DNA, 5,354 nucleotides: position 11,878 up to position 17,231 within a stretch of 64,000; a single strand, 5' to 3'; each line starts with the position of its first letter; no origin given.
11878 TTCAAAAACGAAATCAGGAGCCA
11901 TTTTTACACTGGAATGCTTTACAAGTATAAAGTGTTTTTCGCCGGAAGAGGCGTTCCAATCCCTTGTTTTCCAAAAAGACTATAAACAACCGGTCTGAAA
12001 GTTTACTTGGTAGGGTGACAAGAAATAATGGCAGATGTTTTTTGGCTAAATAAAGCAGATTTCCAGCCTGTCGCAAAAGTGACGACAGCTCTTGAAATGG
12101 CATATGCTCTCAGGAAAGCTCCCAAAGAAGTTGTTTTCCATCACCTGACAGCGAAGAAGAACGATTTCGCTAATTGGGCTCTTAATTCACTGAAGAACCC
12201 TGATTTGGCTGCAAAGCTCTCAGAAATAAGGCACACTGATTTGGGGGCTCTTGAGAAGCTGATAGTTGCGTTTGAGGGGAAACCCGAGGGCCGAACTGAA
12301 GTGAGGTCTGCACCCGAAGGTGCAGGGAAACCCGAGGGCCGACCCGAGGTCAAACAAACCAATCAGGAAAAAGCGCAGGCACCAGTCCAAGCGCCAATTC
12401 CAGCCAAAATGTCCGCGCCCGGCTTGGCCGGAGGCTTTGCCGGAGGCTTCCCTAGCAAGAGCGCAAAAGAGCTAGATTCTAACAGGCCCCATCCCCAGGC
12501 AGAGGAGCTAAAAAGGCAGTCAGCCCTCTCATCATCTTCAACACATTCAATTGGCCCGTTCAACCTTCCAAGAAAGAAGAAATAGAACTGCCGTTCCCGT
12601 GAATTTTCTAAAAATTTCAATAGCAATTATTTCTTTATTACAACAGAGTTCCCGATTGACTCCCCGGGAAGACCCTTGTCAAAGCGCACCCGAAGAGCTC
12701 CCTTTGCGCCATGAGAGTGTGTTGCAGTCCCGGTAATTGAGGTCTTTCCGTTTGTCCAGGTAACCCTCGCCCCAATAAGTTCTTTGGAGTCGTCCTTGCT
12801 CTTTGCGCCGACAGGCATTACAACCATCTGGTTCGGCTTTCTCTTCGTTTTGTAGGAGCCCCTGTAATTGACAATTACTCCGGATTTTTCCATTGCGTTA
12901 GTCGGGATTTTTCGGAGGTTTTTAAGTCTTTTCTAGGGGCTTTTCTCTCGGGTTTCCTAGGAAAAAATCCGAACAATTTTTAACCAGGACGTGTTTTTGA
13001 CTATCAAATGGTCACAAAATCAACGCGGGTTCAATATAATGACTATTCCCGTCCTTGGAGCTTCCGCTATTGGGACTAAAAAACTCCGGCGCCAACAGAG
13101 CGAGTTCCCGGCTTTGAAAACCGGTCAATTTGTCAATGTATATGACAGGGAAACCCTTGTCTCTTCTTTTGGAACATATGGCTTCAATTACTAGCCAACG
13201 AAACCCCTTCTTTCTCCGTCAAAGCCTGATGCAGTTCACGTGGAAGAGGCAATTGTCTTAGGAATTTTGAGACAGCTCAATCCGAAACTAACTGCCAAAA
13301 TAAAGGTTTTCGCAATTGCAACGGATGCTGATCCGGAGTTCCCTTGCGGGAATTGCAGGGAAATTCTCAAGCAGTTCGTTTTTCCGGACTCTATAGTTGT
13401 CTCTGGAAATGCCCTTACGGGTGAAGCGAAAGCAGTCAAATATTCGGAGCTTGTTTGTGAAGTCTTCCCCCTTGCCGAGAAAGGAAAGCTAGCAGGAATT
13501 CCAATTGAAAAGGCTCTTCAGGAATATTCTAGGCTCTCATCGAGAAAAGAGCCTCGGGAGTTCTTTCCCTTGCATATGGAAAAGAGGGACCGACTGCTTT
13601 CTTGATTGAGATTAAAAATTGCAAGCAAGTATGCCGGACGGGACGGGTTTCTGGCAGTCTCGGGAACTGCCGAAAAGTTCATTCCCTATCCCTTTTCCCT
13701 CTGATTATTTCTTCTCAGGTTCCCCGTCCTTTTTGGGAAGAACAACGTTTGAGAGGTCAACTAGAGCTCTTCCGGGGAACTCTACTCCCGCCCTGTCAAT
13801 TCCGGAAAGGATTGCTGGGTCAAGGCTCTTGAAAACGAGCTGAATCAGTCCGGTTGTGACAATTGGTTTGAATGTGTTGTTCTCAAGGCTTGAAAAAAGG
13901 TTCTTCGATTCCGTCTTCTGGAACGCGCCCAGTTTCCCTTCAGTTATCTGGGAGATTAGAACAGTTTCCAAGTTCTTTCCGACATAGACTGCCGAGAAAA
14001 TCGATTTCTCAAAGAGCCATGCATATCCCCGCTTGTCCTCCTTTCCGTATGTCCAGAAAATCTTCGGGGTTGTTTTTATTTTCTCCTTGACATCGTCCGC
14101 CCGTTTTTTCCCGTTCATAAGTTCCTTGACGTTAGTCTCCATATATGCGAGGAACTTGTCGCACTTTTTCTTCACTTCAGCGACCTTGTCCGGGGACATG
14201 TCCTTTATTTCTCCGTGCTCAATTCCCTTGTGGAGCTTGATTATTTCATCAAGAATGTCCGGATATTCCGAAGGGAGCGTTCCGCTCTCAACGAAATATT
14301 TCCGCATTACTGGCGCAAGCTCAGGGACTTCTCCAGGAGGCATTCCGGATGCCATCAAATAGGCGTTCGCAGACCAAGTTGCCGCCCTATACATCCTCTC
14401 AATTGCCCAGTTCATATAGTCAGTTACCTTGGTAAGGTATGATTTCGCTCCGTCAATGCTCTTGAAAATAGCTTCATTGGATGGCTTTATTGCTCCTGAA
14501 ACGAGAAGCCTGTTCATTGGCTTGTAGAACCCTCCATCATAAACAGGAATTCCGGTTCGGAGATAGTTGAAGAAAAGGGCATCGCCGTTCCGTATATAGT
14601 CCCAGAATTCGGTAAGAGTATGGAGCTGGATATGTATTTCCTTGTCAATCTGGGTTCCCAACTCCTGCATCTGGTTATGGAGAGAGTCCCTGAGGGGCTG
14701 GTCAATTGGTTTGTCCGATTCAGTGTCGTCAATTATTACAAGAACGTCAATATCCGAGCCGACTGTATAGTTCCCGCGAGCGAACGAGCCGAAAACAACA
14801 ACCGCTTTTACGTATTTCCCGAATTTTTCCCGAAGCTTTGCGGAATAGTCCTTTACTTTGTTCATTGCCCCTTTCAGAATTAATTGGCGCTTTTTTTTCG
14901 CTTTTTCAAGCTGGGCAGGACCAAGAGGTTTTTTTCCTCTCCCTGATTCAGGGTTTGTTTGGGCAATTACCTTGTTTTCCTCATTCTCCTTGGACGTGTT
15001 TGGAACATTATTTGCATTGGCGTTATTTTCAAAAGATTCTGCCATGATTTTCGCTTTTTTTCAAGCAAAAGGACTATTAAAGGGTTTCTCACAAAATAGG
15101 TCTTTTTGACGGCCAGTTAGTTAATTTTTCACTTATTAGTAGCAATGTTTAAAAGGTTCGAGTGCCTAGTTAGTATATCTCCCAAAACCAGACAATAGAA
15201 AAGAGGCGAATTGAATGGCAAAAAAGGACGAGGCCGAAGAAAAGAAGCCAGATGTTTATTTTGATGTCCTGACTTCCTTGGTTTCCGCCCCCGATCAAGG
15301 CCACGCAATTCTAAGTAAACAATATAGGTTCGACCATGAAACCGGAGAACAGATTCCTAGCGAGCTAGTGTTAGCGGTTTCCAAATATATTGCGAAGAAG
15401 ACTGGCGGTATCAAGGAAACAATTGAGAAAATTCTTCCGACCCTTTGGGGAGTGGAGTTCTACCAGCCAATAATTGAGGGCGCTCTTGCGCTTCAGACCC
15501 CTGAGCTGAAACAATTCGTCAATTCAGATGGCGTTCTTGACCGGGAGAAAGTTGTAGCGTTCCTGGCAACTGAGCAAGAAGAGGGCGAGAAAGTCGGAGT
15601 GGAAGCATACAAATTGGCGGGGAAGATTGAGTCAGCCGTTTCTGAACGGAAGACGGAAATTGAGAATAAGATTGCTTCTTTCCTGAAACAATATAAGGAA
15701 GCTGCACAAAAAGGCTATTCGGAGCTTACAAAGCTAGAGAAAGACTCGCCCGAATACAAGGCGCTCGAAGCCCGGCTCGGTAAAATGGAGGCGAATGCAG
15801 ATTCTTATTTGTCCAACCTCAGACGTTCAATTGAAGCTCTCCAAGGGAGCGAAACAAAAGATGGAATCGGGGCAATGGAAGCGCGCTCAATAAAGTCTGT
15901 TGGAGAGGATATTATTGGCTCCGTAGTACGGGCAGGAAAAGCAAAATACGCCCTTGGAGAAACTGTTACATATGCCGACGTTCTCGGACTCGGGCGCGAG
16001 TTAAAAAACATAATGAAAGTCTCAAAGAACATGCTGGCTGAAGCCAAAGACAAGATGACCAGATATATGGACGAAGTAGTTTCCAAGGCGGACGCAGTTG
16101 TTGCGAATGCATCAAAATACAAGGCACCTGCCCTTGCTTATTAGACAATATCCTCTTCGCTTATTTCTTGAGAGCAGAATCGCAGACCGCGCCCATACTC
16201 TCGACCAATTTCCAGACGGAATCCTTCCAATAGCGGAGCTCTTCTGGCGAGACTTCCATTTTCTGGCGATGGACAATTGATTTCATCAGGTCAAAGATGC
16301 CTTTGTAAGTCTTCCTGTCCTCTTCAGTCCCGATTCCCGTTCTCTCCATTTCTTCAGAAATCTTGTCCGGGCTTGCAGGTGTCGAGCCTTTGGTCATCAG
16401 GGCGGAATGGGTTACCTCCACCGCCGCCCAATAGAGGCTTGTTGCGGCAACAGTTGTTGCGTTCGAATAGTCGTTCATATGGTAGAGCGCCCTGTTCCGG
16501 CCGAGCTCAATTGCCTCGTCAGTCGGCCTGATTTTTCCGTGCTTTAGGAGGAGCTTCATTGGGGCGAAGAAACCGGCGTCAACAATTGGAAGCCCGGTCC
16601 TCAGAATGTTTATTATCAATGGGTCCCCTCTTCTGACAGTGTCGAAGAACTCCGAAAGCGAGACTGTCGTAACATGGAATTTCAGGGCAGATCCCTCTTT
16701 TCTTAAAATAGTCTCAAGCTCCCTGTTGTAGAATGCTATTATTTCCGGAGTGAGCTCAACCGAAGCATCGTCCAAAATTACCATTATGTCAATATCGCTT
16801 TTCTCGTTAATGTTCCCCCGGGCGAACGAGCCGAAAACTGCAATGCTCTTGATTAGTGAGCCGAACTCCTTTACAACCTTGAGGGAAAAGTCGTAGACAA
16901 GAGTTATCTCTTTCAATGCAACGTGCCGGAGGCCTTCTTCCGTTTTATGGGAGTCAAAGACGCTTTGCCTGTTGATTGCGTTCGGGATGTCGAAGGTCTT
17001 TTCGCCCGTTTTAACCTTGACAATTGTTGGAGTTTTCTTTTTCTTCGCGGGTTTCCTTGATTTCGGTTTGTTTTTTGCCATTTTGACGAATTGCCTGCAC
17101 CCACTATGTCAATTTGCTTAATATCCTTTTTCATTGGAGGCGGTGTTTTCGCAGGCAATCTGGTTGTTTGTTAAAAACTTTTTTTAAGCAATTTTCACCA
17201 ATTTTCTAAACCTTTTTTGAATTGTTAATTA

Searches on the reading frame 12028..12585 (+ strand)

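Call 91: search_protein_families(library=pfam, proteins=[window:12028-12585:+], max_evalue=0.01)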
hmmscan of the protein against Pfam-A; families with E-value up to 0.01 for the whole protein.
window:12028-12585:+ (185 aa): 1 family
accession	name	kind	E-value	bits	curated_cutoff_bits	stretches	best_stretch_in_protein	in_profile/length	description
PF19027.5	DUF5752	-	2.8e-06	27.3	23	1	17-78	19-91/208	Family of unknown function (DUF5752)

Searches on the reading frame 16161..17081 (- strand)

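Call 33: search_protein_families(library=pfam, proteins=[window:16161-17081:-], max_evalue=0.001)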
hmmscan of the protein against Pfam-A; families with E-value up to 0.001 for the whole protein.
window:16161-17081:- (306 aa): 2 families
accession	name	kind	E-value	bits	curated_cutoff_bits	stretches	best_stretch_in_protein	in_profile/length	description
PF01909.29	NTP_transf_2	-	1.3e-10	41.9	21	1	68-129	6-61/93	Nucleotidyltransferase domain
PF18765.7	Polbeta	-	5.4e-09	36.5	26.9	1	77-129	13-63/93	Polymerase beta, Nucleotidyltransferase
